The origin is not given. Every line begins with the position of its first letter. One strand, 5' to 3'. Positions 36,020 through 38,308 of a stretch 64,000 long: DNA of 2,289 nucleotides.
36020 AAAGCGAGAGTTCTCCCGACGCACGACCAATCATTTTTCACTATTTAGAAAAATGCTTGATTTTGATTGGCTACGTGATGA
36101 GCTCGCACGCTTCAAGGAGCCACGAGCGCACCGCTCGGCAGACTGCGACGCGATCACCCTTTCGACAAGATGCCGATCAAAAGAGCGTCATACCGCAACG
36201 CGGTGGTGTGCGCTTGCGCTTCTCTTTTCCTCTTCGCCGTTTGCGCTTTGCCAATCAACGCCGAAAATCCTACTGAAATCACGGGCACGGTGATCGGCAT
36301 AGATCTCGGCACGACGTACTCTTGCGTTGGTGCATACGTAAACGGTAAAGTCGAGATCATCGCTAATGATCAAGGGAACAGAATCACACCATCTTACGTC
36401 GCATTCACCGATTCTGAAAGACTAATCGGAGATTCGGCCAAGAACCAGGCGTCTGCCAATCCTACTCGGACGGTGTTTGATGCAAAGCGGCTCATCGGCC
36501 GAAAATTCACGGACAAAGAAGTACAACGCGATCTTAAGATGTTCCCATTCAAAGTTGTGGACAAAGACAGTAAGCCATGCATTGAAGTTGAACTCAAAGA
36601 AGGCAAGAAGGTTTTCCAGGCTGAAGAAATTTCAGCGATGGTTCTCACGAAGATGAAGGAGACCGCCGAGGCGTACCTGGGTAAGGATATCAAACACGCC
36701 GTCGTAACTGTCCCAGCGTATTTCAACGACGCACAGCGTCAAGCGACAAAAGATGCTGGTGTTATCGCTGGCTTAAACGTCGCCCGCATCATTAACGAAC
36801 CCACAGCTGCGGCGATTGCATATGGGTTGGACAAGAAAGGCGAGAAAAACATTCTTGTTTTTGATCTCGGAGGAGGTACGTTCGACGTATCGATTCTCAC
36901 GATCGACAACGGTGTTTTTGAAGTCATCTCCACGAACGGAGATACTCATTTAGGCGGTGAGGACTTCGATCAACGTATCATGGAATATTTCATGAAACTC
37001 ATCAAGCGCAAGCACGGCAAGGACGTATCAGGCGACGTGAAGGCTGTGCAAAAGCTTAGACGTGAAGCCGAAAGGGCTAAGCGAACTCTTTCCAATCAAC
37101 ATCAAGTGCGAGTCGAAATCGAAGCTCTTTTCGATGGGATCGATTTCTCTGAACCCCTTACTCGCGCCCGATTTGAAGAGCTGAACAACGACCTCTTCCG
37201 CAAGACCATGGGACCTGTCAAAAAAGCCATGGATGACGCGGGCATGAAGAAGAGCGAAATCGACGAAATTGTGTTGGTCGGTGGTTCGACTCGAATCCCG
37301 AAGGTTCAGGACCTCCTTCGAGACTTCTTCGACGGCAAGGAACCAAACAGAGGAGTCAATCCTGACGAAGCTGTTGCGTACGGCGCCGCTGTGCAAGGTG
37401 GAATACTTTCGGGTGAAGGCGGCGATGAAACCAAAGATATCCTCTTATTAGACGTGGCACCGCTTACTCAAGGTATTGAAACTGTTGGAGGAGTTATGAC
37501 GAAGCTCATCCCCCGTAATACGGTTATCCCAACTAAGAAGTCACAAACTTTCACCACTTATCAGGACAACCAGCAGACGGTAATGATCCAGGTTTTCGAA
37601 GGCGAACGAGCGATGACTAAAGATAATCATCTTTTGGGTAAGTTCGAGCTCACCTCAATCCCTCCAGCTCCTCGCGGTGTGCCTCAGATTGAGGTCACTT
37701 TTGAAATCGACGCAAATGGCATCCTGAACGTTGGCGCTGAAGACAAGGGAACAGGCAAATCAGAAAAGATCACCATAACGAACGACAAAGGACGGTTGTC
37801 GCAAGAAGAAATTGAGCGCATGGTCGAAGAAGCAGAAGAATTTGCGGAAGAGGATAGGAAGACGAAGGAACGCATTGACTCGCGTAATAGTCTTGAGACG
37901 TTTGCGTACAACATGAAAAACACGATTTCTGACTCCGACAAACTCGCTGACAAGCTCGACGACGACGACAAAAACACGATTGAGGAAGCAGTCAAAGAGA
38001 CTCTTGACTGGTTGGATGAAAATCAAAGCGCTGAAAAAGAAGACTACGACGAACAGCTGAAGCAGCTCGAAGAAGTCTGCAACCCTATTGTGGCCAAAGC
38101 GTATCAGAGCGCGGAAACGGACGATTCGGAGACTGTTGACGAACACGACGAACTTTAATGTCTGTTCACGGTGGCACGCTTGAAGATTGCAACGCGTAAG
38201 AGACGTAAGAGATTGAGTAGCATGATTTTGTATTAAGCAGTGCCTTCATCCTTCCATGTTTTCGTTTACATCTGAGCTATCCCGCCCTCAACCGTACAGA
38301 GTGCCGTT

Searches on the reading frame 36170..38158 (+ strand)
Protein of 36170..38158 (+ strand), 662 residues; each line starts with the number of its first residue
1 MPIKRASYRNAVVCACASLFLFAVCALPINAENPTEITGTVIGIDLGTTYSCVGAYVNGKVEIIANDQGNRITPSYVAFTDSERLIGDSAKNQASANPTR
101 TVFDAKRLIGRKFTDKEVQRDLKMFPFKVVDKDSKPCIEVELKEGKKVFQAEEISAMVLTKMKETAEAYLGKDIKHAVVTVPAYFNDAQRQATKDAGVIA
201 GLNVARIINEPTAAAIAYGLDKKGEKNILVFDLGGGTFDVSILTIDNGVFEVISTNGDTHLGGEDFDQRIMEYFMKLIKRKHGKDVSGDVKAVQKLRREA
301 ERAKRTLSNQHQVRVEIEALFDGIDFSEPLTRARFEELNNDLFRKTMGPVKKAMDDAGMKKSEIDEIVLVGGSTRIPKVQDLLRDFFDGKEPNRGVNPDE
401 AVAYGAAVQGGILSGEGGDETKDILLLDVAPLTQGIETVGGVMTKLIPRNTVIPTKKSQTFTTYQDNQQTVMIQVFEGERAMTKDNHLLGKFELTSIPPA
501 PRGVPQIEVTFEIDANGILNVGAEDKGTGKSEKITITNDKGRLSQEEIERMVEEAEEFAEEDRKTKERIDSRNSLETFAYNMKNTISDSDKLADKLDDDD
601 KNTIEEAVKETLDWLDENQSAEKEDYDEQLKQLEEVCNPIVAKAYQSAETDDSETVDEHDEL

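Call 11: search_protein_families(library=pfam, proteins=[window:36170-38158:+])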
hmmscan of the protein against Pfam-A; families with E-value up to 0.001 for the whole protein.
window:36170-38158:+ (662 aa): 3 families
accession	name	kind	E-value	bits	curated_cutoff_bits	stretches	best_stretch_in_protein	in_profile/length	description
PF00012.26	HSP70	-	5e-258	857.7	20.6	1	41-646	1-599/599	Hsp70 protein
PF06723.19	MreB_Mbl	-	1e-17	64.5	27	1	157-406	77-315/327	MreB/Mbl protein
PF01968.24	Hydantoinase_A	-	0.00077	19.2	22.9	0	203-252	54-103/291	Hydantoinase/oxoprolinase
